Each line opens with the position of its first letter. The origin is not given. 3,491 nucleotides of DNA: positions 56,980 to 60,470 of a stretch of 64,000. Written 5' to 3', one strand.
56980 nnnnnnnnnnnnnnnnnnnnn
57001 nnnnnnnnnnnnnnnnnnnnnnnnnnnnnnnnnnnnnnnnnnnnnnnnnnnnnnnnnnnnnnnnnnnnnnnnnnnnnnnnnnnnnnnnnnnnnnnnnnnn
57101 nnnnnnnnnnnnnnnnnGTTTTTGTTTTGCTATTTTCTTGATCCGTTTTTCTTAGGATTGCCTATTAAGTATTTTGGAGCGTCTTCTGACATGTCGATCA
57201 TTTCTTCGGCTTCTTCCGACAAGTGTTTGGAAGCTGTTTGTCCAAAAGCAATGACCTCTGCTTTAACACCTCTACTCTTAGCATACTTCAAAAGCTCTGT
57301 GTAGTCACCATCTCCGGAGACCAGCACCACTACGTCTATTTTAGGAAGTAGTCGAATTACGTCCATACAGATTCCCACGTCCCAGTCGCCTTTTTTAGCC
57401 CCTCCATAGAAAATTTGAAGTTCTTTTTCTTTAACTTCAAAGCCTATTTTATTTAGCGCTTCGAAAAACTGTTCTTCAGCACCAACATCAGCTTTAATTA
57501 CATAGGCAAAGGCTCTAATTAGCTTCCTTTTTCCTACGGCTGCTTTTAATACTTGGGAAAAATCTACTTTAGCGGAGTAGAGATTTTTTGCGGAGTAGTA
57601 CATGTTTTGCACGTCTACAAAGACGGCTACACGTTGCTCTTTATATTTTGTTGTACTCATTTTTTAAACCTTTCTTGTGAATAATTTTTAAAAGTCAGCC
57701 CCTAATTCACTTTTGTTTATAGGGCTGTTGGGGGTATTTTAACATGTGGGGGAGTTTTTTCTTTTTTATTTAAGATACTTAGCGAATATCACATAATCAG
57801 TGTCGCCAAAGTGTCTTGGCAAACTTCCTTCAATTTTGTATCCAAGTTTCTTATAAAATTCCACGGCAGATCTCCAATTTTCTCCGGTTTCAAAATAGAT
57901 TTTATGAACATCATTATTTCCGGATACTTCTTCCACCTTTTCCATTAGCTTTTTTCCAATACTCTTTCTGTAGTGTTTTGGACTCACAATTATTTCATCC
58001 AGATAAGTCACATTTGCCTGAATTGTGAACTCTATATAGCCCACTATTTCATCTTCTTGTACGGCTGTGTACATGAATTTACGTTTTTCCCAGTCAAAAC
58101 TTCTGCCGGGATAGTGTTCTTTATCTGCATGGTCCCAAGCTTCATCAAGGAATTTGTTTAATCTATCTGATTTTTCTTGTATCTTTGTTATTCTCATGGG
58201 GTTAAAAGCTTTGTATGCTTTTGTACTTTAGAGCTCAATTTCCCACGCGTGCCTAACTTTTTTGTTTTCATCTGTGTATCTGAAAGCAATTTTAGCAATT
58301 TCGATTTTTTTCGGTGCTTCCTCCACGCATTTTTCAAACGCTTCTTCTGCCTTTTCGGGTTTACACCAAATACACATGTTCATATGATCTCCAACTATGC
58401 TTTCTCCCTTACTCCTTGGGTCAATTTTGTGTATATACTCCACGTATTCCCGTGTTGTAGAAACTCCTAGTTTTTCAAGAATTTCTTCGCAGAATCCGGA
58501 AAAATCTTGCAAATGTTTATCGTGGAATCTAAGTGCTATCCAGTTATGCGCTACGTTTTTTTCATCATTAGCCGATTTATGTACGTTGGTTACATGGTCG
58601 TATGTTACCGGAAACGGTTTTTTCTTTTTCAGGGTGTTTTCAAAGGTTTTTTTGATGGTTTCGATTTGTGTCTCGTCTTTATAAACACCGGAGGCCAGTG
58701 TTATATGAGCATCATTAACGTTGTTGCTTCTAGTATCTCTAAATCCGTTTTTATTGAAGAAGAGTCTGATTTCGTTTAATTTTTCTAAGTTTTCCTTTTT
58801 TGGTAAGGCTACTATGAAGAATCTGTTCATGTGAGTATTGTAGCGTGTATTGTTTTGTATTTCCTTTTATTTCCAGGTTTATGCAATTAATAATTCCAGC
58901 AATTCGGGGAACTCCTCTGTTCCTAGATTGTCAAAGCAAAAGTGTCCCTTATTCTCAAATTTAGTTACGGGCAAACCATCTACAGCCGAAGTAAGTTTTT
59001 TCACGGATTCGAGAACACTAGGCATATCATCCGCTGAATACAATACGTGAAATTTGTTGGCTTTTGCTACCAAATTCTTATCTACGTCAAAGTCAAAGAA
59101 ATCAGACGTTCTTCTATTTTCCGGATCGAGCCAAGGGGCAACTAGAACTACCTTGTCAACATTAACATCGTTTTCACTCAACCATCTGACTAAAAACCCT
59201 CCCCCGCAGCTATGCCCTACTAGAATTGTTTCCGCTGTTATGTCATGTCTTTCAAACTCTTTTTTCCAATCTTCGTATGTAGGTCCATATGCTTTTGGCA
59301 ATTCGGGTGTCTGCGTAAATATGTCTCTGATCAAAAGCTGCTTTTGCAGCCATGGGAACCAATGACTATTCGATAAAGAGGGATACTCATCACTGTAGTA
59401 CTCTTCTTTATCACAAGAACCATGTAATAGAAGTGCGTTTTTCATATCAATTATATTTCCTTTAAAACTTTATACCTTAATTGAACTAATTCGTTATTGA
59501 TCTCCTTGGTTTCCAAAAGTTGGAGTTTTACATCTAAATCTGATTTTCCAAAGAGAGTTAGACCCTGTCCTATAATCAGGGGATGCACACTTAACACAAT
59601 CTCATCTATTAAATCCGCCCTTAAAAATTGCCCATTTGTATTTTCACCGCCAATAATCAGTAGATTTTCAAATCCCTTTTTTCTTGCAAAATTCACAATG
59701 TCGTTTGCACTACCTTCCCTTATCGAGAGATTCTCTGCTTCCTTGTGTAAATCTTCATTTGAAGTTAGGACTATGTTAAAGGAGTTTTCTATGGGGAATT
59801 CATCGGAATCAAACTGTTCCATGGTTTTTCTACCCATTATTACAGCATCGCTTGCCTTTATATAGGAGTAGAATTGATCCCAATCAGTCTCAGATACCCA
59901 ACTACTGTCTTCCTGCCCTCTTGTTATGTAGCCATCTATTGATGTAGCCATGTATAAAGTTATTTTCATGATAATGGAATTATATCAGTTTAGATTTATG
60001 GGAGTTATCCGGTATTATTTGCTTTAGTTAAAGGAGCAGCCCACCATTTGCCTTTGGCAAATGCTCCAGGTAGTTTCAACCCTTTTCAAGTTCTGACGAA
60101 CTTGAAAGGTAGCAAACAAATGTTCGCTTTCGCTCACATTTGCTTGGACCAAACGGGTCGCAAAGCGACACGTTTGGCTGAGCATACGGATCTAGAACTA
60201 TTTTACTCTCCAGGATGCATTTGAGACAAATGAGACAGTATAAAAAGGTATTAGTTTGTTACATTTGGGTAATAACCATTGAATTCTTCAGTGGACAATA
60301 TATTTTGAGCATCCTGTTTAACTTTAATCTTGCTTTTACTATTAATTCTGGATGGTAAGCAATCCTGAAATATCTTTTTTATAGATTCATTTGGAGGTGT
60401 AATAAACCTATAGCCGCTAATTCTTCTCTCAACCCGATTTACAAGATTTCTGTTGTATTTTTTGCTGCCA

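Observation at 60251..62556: Candidate defence island: HEPN-motif protein, HNH endonuclease and ANT(2'')-like nucleotidyltransferase in one co-directional block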

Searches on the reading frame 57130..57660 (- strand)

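Call 3: search_protein_families(library=pfam, proteins=[window:57130-57660:-], max_evalue=0.1)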
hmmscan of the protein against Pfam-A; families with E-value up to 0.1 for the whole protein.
window:57130-57660:- (176 aa): 3 families
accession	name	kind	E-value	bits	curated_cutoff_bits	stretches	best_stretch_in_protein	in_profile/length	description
PF01936.24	NYN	-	1.4e-32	113.6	24.2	1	10-157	1-144/145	NYN domain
PF15117.11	UPF0697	-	0.005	17.3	27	1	17-75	9-69/98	Uncharacterised protein family UPF0697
PF01380.27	SIS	-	0.0069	16.6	25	1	99-163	45-110/131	SIS domain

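Call 114: search_protein_families(library=padloc, proteins=[window:57130-57660:-], max_evalue=0.01)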
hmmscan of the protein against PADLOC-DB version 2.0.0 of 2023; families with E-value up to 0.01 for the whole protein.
window:57130-57660:- (176 aa): 2 families
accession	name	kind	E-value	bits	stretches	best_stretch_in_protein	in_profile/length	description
PDLC01154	NYN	-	3.2e-12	44.4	1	11-157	148-295/310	"LabA-like protein, NYN family nuclease"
PDLC04163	HEC-09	-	0.0004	18.1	0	94-160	107-177/203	-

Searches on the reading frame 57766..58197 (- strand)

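Call 3: search_protein_families(library=pfam, proteins=[window:57766-58197:-], max_evalue=0.1)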
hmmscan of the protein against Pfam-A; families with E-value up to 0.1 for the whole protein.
window:57766-58197:- (143 aa): 7 families
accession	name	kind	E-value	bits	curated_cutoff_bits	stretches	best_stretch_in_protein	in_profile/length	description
PF00583.31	Acetyltransf_1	-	2.1e-18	67.1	20.7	1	16-120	7-116/116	Acetyltransferase (GNAT) family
PF13508.13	Acetyltransf_7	-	7.5e-14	52.3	27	1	41-121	4-83/84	Acetyltransferase (GNAT) domain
PF13673.13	Acetyltransf_10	-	1.5e-13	51.3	23.6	1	33-121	25-108/128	Acetyltransferase (GNAT) domain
PF13420.13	Acetyltransf_4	-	1.9e-06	28.4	24.3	1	11-129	19-143/155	Acetyltransferase (GNAT) domain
PF14542.12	Acetyltransf_CG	-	0.0014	19.1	30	1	45-88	5-49/80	GCN5-related N-acetyl-transferase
PF13527.13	Acetyltransf_9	-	0.0028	18.1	25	1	9-121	9-125/127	Acetyltransferase (GNAT) domain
PF08445.16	FR47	-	0.0046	17.4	22.1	1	57-121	15-78/86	FR47-like protein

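Call 114: search_protein_families(library=padloc, proteins=[window:57766-58197:-], max_evalue=0.01)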
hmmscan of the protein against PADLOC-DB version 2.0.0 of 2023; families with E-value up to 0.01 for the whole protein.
window:57766-58197:- (143 aa): 0 families

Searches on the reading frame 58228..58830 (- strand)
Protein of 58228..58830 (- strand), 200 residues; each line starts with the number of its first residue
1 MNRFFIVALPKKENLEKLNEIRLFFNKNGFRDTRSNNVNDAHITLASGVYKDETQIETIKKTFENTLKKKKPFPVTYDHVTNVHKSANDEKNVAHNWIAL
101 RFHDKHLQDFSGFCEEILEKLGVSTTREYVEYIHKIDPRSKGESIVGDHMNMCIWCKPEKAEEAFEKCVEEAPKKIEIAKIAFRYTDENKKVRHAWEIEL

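Call 3: search_protein_families(library=pfam, proteins=[window:58228-58830:-], max_evalue=0.1)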
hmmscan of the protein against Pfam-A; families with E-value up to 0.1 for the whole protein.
window:58228-58830:- (200 aa): 4 families
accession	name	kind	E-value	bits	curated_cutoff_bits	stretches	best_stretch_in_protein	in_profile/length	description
PF13563.12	2_5_RNA_ligase2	-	0.0057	17.1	27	1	18-84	9-68/152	2'-5' RNA ligase superfamily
PF02834.22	LigT_PEase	-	0.015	15.9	23.3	1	37-81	31-75/87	LigT like Phosphoesterase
PF19692.4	DUF6193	-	0.063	13.7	26.9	0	125-177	54-106/112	Family of unknown function (DUF6193)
PF04586.22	Peptidase_S78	-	0.082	13.5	21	0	58-82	37-61/165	Caudovirus prohead serine protease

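Call 114: search_protein_families(library=padloc, proteins=[window:58228-58830:-], max_evalue=0.01)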
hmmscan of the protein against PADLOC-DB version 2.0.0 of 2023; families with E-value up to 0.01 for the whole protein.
window:58228-58830:- (200 aa): 0 families

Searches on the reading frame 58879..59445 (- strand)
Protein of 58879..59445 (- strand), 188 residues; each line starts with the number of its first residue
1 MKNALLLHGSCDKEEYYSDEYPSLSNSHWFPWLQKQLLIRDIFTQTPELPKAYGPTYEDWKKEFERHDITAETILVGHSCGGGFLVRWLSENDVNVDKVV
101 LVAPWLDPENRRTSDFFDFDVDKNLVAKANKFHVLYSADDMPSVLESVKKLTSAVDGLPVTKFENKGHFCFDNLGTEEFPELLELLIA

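Call 3: search_protein_families(library=pfam, proteins=[window:58879-59445:-], max_evalue=0.1)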
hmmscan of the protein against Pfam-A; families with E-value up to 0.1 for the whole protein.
window:58879-59445:- (188 aa): 5 families
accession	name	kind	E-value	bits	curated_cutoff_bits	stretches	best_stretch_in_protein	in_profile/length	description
PF06821.19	Ser_hydrolase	-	4.6e-13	49.9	22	1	25-186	11-170/172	Serine hydrolase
PF12146.15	Hydrolase_4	-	9.7e-06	25.5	27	1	70-111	76-116/239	Serine aminopeptidase, S33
PF00561.26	Abhydrolase_1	-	2.7e-05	24.4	25.8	1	72-119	70-126/245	alpha/beta hydrolase fold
PF12697.13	Abhydrolase_6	-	0.0005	21.2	26.3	1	5-110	2-100/217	Alpha/beta hydrolase family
PF07859.19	Abhydrolase_3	-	0.055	13.6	25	1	70-125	70-129/210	alpha/beta hydrolase fold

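Call 114: search_protein_families(library=padloc, proteins=[window:58879-59445:-], max_evalue=0.01)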
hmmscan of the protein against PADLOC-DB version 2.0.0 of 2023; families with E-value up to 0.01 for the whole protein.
window:58879-59445:- (188 aa): 0 families

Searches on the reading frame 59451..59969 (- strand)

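Call 3: search_protein_families(library=pfam, proteins=[window:59451-59969:-], max_evalue=0.1)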
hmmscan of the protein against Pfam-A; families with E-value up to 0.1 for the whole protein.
window:59451-59969:- (172 aa): 3 families
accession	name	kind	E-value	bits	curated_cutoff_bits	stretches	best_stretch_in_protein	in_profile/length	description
PF01872.23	RibD_C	-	8e-26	91.5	24.1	1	2-162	2-196/197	RibD C-terminal domain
PF00186.24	DHFR_1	-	3.9e-09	36.9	25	1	5-117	4-106/159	Dihydrofolate reductase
PF13075.11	DUF3939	-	0.074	13.7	21.3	0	28-96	38-108/134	Protein of unknown function (DUF3939)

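Call 114: search_protein_families(library=padloc, proteins=[window:59451-59969:-], max_evalue=0.01)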
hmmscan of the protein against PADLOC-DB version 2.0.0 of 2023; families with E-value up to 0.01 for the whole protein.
window:59451-59969:- (172 aa): 0 families

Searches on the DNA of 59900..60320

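Call 44: search_rna_families(source=window, start=59900, end=60320, threshold=evalue, max_evalue=5)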
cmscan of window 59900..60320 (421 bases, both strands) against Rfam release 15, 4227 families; matches with E-value up to 5: 0.
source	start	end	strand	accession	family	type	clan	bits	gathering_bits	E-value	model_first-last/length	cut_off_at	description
